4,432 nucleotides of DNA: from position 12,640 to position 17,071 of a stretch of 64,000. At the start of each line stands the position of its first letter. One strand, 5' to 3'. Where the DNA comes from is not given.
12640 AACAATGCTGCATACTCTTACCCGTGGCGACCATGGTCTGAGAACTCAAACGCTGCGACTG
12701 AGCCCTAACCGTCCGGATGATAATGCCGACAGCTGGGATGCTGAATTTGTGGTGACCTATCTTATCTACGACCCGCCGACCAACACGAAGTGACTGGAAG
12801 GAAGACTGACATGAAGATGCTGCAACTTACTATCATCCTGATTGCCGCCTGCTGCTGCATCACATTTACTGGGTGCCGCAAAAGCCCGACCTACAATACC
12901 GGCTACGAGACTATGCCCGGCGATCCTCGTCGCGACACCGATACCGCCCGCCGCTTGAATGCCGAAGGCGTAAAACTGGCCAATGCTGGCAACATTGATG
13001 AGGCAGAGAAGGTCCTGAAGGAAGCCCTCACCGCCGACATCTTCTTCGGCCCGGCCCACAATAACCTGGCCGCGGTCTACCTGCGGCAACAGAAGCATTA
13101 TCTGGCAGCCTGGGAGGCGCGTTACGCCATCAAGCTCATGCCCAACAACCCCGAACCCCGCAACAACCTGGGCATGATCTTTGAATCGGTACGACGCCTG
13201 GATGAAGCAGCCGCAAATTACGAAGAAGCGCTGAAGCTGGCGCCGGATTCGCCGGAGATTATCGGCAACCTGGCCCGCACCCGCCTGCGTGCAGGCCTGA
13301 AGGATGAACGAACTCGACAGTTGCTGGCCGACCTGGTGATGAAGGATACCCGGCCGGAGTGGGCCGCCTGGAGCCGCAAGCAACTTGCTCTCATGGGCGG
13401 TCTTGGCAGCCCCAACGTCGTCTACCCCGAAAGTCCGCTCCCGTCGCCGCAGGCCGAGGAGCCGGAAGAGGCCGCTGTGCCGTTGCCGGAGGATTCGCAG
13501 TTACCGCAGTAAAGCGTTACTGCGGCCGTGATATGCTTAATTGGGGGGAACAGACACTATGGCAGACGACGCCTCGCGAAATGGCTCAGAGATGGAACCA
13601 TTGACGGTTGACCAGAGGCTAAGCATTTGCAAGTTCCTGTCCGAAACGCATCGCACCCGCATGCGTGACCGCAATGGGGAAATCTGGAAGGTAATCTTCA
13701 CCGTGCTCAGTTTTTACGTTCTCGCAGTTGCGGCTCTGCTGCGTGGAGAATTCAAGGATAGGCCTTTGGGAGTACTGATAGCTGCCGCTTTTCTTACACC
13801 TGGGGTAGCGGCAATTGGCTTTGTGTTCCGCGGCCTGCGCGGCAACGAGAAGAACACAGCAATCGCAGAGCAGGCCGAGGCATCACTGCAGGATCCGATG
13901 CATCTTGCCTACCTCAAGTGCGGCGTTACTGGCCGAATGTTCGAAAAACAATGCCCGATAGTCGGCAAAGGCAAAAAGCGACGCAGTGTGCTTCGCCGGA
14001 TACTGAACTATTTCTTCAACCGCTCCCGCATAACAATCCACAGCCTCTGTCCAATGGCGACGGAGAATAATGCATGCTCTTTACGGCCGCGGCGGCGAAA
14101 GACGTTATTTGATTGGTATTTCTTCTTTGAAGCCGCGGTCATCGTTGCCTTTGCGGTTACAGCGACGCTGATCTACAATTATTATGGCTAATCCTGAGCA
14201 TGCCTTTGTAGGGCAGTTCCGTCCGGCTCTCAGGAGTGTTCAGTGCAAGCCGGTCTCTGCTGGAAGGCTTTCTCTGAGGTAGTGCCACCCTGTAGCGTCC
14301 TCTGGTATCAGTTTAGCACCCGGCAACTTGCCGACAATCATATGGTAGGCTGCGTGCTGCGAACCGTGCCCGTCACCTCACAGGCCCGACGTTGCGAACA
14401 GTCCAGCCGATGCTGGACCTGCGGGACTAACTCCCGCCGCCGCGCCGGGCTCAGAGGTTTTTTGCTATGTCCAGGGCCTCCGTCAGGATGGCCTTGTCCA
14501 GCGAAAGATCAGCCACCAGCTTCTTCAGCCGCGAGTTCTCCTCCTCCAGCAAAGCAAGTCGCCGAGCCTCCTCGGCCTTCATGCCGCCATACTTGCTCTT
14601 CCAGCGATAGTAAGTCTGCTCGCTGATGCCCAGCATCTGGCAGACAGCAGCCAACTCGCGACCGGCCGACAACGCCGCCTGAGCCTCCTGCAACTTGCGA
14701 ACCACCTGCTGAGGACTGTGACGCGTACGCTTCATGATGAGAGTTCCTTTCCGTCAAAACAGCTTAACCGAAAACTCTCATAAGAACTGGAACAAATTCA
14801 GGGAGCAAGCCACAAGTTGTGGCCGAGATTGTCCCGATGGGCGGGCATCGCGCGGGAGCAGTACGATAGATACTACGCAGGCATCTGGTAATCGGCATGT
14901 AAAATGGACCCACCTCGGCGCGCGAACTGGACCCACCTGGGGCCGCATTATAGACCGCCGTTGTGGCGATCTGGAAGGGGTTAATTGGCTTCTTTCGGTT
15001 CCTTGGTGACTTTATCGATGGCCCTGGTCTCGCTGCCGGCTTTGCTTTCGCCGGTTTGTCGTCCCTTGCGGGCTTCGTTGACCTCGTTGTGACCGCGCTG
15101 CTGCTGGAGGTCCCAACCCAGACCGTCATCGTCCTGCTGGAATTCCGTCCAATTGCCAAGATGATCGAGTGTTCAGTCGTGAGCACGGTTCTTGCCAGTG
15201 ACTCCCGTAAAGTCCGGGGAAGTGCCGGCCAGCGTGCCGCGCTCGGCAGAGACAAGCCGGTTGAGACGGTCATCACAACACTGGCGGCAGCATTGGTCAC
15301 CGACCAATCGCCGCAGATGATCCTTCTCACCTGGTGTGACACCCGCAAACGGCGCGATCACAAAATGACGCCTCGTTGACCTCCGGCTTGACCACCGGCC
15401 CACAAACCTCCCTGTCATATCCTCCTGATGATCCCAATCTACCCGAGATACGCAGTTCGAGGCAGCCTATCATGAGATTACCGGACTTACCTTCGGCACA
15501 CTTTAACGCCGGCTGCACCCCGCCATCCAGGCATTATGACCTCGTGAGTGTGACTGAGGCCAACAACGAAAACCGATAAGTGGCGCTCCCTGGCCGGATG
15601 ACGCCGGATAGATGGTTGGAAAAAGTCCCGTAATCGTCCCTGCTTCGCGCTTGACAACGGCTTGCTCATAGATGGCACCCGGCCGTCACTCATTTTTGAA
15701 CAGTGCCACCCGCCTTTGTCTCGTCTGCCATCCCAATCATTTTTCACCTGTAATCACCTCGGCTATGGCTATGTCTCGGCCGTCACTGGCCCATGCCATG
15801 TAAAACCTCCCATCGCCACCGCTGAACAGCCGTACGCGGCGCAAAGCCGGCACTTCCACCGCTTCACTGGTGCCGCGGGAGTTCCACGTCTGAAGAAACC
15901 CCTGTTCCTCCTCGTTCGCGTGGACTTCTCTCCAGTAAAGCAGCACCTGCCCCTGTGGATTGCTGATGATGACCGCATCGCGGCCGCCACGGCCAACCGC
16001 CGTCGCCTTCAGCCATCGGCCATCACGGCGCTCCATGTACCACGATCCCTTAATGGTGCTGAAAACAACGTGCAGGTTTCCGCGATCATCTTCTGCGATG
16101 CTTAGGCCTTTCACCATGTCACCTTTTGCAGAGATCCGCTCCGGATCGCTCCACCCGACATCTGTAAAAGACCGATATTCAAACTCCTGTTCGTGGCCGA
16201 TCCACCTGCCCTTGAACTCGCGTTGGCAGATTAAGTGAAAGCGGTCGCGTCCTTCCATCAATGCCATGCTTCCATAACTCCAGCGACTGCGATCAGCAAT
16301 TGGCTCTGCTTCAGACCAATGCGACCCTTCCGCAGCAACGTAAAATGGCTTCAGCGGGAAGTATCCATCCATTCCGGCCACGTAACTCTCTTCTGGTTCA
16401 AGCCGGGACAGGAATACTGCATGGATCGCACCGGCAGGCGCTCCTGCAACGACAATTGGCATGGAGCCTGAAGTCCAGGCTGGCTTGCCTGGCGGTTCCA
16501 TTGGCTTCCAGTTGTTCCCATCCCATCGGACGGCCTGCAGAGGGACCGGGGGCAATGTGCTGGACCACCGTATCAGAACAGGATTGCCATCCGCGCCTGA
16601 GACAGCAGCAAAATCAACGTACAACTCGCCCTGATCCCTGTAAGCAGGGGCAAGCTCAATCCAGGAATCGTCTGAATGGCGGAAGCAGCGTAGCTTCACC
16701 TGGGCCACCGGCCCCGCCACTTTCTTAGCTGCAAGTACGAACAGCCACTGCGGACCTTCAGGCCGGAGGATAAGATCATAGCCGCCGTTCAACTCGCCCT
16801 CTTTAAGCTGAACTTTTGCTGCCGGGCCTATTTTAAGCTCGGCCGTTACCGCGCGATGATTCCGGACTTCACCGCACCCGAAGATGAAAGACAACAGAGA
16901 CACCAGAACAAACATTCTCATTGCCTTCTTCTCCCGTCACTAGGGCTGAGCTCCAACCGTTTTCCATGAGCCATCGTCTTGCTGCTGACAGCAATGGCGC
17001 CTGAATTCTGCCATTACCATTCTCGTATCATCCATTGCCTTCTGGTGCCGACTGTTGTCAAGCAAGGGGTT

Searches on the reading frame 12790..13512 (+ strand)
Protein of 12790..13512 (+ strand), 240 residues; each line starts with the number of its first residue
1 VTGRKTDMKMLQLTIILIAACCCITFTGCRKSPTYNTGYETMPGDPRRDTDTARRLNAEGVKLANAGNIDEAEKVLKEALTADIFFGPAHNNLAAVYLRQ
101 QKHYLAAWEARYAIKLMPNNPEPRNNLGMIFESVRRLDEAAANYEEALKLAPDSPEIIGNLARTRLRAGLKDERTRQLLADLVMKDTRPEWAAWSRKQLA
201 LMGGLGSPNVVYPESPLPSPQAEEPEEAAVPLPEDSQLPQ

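Call 16: search_protein_families(library=pfam, proteins=[window:12790-13512:+], max_evalue=0.001)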
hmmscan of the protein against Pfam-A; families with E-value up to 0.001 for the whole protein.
window:12790-13512:+ (240 aa): 13 families
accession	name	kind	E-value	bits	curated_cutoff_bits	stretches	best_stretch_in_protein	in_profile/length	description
PF07719.23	TPR_2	-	1.1e-11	44.3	27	1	125-153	5-33/34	Tetratricopeptide repeat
PF13414.12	TPR_11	-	2.6e-11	43.5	26.8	1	136-162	9-35/42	TPR repeat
PF13431.12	TPR_17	-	6.1e-11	42.1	24.4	0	144-169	2-27/34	Tetratricopeptide repeat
PF00515.34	TPR_1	-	6.4e-11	42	27.8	1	125-153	5-33/34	Tetratricopeptide repeat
PF14559.12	TPR_19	-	2.7e-09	37.7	25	1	136-192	6-62/68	Tetratricopeptide repeat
PF13432.12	TPR_16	-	4e-08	34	32.7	0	128-173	4-49/65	Tetratricopeptide repeat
PF13181.12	TPR_8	-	4.7e-08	33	25.7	1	125-153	5-33/34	Tetratricopeptide repeat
PF13424.12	TPR_12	-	1.2e-07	32.2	30.1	0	125-169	7-59/77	Tetratricopeptide repeat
PF13428.12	TPR_14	-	2.3e-07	31.2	23.5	1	126-163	6-43/44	Tetratricopeptide repeat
PF13371.12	TPR_9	-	2.2e-05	24.8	35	1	94-156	2-64/73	Tetratricopeptide repeat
PF13176.12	TPR_7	-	0.0002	21.6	27.9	0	126-154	4-32/36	Tetratricopeptide repeat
PF13374.12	TPR_10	-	0.00063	20.1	27.5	0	124-150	5-31/42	Tetratricopeptide repeat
PF23914.1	TPR_CcmH_CycH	-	0.00077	19.8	42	0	118-186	47-117/158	Cytochrome c-type biogenesis protein H TPR domain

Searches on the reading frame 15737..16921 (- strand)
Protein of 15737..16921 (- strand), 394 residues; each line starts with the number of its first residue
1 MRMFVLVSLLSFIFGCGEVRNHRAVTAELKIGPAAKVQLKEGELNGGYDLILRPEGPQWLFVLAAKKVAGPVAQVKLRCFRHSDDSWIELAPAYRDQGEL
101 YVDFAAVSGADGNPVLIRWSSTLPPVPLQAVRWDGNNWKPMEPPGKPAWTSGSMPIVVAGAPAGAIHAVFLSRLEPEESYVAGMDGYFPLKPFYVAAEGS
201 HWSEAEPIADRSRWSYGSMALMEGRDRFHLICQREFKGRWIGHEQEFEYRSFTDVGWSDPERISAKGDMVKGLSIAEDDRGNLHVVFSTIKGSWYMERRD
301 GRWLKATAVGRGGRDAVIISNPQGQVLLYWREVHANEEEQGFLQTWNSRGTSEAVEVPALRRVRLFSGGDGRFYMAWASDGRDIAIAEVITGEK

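Call 5: search_protein_families(library=pfam, proteins=[window:15737-16921:-], max_evalue=1)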
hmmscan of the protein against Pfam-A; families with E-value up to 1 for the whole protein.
window:15737-16921:- (394 aa): 0 families

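Call 6: search_protein_families(library=ncbifam, proteins=[window:15737-16921:-], max_evalue=1)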
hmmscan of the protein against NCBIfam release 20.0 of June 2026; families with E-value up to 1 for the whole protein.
window:15737-16921:- (394 aa): 0 families

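Call 73: search_solved_structures(query=window:15737-16921:-, max_evalue=10)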
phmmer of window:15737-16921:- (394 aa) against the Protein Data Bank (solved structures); distinct sequences matched with E-value up to 10: 0.
